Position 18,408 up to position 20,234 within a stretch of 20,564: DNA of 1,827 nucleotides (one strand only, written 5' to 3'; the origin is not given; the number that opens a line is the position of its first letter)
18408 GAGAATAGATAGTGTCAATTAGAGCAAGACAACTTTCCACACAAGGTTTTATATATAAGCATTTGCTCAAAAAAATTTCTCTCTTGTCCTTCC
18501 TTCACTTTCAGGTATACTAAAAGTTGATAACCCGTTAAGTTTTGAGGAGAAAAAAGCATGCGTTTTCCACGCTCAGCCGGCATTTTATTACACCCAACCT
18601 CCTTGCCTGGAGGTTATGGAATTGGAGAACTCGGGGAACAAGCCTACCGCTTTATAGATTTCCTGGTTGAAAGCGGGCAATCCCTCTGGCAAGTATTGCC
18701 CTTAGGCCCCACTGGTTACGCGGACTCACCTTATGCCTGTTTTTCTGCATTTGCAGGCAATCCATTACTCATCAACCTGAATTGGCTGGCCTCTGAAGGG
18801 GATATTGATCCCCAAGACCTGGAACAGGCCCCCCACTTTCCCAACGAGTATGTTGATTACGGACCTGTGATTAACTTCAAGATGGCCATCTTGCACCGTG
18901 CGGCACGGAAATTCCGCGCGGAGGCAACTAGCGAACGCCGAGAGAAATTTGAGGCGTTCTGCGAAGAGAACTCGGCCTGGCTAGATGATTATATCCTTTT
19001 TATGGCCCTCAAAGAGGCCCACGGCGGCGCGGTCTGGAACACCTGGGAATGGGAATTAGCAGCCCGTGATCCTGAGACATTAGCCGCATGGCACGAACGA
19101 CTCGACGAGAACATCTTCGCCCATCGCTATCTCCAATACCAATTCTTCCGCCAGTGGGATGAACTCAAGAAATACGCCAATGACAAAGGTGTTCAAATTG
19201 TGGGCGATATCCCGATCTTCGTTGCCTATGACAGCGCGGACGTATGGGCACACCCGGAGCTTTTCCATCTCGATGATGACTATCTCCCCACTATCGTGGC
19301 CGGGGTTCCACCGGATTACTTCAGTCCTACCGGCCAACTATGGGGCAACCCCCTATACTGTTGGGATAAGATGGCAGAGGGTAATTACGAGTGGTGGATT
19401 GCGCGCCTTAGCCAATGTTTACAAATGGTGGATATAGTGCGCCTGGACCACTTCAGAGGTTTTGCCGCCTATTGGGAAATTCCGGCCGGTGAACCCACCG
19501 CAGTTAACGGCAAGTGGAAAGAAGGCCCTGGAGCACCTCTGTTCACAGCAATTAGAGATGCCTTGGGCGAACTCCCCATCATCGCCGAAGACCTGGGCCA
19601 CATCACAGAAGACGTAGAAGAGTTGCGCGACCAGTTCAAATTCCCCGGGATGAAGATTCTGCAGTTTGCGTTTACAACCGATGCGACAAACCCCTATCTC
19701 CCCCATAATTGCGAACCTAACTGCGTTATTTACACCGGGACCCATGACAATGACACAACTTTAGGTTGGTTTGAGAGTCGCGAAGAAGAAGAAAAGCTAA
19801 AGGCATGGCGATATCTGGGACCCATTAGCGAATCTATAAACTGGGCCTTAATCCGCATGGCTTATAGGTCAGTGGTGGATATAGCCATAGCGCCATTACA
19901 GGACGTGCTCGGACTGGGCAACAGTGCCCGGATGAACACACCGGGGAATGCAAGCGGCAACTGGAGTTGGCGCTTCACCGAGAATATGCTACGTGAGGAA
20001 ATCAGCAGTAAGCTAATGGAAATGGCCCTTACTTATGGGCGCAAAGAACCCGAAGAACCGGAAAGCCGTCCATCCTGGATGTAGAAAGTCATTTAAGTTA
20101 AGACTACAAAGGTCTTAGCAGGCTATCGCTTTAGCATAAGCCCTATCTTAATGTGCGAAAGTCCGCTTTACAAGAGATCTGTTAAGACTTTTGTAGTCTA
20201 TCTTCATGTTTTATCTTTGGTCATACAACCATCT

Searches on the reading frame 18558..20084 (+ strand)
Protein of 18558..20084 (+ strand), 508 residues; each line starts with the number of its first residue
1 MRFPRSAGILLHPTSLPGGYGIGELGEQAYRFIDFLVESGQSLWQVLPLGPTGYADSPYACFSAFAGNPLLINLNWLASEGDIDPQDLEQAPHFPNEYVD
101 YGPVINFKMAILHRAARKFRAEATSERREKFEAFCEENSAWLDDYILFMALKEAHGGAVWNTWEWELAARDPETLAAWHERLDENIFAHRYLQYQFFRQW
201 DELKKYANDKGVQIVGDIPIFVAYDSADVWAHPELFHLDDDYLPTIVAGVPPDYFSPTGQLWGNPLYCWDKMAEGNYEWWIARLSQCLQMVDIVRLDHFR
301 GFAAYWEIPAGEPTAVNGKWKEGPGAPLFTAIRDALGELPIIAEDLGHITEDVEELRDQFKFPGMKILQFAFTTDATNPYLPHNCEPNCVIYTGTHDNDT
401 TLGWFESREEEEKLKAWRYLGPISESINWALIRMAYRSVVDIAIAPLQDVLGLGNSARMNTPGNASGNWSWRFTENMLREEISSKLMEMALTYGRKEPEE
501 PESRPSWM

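Call 6: search_protein_families(library=pfam, proteins=[window:18558-20084:+], max_evalue=0.01)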
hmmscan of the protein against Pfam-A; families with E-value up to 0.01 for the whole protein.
window:18558-20084:+ (508 aa): 1 family
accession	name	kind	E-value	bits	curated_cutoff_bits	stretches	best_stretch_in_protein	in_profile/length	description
PF02446.23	Glyco_hydro_77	-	5.5e-188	626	25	1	11-477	1-463/465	4-alpha-glucanotransferase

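Call 7: search_protein_families(library=ncbifam, proteins=[window:18558-20084:+], max_evalue=0.01)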
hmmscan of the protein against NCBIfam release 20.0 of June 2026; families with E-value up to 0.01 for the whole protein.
window:18558-20084:+ (508 aa): 9 families
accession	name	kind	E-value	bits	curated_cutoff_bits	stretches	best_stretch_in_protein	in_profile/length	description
NF011080.0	PRK14508.1-3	subfamily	4e-229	761.3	477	1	1-495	1-495/496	4-alpha-glucanotransferase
NF011078.0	PRK14508.1-1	subfamily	2.8e-176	587.2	776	1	5-497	4-498/503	4-alpha-glucanotransferase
NF011079.0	PRK14508.1-2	subfamily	1e-174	581.8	555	1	4-494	9-502/506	4-alpha-glucanotransferase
NF011083.0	PRK14510.1-2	equivalog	1.8e-162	542.4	1322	2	128-496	836-1185/1186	bifunctional glycogen debranching protein GlgX/4-alpha-glucanotransferase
TIGR00217.1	malQ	equivalog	6.8e-127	424.7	205.65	1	5-495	42-587/587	4-alpha-glucanotransferase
NF011081.0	PRK14508.1-4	equivalog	3.5e-96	322.7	556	1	19-478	39-509/529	4-alpha-glucanotransferase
NF011077.0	PRK14507.1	equivalog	5.2e-30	103.6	2148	1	97-408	277-592/1693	malto-oligosyltrehalose synthase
NF008274.0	PRK11052.1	equivalog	5.3e-29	101.3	806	1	96-408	247-561/695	4-alpha-glucanotransferase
NF011082.0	PRK14510.1-1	equivalog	1.5e-16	59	2511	1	96-413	976-1291/1410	bifunctional glycogen debranching protein GlgX/4-alpha-glucanotransferase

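Call 14: find_encoding_contigs(protein=window:18558-20084:+, flank=10000, max_places=4)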
Protein window:18558-20084:+ (508 aa): 1 contig read that carries it; 1 place shown.
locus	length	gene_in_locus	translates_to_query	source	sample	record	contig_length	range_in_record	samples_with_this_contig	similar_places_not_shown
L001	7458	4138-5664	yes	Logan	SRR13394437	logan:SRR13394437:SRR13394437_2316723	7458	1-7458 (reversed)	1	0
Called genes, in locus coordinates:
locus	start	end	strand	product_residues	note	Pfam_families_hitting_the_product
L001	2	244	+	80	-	?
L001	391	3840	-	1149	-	-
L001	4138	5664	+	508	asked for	PF02446:Glyco_hydro_77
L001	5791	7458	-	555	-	?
